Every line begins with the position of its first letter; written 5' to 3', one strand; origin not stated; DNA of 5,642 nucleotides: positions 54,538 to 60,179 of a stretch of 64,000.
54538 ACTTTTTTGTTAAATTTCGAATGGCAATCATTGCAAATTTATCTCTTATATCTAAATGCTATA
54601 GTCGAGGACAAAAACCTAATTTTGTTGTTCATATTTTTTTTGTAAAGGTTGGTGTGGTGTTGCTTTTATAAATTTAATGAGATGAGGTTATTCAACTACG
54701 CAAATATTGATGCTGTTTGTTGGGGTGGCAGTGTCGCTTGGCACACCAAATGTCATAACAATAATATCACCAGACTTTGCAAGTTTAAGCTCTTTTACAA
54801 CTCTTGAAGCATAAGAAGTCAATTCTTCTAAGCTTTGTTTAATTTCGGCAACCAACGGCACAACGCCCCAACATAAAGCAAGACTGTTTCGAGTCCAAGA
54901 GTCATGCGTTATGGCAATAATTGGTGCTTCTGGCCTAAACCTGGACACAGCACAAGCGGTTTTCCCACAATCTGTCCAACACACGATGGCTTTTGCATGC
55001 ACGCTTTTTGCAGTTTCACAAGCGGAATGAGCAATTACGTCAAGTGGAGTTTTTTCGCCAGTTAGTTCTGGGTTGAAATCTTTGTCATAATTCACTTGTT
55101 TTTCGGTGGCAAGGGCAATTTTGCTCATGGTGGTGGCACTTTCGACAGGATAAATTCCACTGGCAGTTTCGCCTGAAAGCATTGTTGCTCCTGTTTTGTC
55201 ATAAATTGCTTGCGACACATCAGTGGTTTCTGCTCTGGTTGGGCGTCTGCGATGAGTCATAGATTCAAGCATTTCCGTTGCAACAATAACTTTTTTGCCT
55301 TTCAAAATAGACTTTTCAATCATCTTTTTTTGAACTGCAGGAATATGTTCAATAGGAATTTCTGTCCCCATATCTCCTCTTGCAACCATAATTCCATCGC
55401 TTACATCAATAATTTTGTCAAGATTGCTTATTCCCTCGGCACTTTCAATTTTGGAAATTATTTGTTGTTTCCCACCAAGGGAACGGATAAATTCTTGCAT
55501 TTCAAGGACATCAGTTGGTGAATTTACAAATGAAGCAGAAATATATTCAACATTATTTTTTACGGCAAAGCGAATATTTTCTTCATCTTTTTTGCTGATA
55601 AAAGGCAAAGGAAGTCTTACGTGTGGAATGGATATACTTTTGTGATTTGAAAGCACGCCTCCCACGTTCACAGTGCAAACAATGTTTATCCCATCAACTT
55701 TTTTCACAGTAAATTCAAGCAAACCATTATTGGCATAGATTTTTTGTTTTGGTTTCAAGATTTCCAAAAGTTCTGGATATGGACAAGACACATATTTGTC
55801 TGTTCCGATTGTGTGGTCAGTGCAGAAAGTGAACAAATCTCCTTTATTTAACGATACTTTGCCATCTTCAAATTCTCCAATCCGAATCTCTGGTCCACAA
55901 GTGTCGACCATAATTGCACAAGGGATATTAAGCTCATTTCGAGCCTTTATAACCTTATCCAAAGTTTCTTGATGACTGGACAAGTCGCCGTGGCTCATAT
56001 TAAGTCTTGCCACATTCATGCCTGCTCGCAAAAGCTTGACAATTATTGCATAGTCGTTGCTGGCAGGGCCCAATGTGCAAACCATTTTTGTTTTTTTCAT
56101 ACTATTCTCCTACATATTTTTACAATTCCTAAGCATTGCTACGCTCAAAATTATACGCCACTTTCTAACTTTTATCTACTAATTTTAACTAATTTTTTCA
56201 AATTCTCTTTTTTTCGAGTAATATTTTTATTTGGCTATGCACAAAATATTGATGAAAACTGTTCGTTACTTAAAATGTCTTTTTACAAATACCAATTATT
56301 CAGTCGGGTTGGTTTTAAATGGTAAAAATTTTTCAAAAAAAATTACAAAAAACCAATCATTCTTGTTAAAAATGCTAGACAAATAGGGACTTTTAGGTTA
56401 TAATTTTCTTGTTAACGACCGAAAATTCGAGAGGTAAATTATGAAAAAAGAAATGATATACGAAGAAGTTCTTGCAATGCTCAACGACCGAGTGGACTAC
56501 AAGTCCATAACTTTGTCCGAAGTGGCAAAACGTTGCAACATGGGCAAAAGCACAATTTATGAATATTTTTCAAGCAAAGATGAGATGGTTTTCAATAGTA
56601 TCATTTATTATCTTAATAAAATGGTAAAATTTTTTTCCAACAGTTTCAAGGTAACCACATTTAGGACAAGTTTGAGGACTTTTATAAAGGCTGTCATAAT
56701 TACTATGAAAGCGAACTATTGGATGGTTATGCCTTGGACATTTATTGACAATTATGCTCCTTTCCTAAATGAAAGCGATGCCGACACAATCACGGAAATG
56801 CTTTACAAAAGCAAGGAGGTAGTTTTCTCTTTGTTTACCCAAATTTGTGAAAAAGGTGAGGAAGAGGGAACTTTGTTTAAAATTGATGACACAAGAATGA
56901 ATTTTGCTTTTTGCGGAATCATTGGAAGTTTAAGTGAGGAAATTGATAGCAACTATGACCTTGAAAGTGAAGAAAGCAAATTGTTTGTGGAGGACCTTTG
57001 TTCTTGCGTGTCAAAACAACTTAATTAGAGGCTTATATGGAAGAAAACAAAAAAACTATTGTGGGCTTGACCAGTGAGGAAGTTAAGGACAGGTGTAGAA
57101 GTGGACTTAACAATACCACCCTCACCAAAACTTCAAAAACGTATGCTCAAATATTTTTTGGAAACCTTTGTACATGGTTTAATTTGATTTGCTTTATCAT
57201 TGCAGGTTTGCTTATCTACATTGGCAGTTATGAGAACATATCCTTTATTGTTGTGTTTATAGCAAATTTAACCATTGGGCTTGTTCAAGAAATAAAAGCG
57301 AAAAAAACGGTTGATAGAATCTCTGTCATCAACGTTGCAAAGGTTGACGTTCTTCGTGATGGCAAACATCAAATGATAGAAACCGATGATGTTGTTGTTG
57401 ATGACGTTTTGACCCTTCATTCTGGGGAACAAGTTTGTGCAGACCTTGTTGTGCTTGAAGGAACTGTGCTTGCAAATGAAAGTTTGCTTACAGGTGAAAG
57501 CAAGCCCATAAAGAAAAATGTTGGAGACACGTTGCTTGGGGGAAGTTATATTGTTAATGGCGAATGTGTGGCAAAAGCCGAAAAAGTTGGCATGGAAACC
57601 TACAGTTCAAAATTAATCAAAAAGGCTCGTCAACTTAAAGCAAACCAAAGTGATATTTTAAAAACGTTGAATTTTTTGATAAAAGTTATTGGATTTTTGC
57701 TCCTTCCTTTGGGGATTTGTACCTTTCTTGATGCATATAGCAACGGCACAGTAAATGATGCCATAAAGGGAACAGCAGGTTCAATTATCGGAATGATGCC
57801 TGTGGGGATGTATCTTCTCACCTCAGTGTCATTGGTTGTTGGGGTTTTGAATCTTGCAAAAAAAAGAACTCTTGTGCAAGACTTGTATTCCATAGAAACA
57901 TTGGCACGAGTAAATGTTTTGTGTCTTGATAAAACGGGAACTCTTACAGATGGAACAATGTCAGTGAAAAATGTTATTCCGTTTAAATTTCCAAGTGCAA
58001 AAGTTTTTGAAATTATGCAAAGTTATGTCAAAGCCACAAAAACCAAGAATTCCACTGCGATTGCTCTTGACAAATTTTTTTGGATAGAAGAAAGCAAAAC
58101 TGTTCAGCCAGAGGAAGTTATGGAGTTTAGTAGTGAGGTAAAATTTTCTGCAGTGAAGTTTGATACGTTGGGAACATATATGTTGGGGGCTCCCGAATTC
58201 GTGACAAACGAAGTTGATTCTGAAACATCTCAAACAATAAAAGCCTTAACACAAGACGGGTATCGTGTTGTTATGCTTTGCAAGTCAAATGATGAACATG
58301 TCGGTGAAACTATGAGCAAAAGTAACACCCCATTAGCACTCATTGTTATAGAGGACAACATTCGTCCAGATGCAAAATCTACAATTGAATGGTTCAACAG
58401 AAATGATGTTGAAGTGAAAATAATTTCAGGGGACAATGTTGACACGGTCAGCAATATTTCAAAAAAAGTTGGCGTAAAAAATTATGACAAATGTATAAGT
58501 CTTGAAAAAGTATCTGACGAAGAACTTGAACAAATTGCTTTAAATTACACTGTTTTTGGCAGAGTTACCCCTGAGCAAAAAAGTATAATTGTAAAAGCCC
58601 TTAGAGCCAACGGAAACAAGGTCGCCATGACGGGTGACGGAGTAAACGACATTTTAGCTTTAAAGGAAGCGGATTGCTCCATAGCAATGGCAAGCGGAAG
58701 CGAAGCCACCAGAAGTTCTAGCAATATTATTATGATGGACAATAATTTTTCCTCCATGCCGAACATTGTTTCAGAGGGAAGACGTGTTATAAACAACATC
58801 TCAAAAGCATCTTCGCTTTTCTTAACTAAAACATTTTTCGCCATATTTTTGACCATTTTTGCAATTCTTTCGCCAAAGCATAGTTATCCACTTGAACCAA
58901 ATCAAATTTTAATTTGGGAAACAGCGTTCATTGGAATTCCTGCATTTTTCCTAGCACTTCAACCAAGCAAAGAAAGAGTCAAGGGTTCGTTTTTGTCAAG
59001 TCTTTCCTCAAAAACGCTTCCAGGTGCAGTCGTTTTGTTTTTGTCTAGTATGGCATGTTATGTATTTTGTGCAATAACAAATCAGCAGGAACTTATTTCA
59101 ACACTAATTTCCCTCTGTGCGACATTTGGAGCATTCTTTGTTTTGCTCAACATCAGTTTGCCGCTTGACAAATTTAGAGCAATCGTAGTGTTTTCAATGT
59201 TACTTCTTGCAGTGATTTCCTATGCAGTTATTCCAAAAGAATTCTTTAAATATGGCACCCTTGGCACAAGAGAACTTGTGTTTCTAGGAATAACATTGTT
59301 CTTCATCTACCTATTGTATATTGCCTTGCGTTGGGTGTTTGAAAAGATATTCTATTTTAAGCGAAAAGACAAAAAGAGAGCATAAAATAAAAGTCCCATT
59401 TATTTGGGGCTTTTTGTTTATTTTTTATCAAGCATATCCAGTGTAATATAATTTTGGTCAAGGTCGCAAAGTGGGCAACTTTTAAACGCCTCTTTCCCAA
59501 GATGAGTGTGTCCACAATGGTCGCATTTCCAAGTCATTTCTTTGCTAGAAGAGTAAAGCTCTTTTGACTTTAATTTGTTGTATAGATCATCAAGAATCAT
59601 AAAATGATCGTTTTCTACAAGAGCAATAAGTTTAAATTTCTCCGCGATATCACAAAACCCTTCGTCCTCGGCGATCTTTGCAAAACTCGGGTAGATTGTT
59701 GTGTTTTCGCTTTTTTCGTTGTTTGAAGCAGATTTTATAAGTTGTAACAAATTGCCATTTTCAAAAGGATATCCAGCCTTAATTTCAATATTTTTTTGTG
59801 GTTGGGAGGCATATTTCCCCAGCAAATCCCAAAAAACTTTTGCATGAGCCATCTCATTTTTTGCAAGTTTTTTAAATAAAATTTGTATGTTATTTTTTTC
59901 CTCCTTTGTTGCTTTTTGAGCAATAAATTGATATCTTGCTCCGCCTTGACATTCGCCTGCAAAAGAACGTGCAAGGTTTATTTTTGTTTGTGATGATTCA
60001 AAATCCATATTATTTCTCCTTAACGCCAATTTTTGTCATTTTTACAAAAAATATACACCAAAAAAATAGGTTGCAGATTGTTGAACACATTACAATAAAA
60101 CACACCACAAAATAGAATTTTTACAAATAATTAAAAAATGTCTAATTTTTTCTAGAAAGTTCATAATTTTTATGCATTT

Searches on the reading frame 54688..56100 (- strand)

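Call 32: search_protein_families(library=pfam, proteins=[window:54688-56100:-], max_evalue=0.00001)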
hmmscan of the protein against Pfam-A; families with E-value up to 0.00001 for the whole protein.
window:54688-56100:- (470 aa): 2 families
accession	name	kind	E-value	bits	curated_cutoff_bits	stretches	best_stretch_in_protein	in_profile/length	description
PF00224.27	PK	-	3.9e-108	361.9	30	1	1-321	1-327/328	Pyruvate kinase, barrel domain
PF02887.21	PK_C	-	3.5e-32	111.3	28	1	354-466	1-113/114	Pyruvate kinase, alpha/beta domain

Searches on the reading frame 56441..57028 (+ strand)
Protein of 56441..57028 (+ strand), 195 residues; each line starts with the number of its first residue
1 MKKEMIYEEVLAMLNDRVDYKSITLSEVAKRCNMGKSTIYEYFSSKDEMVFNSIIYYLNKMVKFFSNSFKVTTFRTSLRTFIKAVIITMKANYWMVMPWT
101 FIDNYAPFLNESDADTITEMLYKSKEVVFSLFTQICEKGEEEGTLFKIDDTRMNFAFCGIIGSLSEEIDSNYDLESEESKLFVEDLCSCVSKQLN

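Call 32: search_protein_families(library=pfam, proteins=[window:56441-57028:+], max_evalue=0.00001)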
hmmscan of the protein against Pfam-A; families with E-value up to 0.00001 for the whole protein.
window:56441-57028:+ (195 aa): 1 family
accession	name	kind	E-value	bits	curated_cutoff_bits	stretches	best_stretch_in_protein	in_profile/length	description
PF00440.29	TetR_N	-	3e-09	36.9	24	1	19-50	13-44/47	Bacterial regulatory proteins, tetR family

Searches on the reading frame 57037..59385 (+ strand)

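Call 32: search_protein_families(library=pfam, proteins=[window:57037-59385:+], max_evalue=0.00001)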
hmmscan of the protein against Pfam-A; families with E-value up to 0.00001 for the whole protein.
window:57037-59385:+ (782 aa): 2 families
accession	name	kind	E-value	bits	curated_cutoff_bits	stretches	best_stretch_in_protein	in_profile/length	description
PF00122.25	E1-E2_ATPase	-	5.5e-39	134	28.1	1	101-276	5-181/181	E1-E2 ATPase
PF00702.32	Hydrolase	-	7e-22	79.2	26.4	1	293-546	2-191/191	haloacid dehalogenase-like hydrolase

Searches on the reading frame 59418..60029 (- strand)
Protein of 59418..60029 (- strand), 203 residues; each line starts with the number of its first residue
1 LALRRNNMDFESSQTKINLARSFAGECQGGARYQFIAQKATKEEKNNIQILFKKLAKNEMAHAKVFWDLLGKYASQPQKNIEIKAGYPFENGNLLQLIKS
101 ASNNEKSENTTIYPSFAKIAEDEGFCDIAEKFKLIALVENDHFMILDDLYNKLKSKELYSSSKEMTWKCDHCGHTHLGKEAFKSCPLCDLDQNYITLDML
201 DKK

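Call 32: search_protein_families(library=pfam, proteins=[window:59418-60029:-], max_evalue=0.00001)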
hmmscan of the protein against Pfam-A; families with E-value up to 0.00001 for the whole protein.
window:59418-60029:- (203 aa): 2 families
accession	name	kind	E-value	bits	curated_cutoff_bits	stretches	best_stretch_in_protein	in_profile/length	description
PF02915.23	Rubrerythrin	-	1.7e-26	93.7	22.8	2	18-150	2-137/137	Rubrerythrin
PF21349.2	RUBY_RBDX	-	6.3e-08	32.4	26.5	1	167-194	1-28/30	Rubrerythrin, rubredoxin-like domain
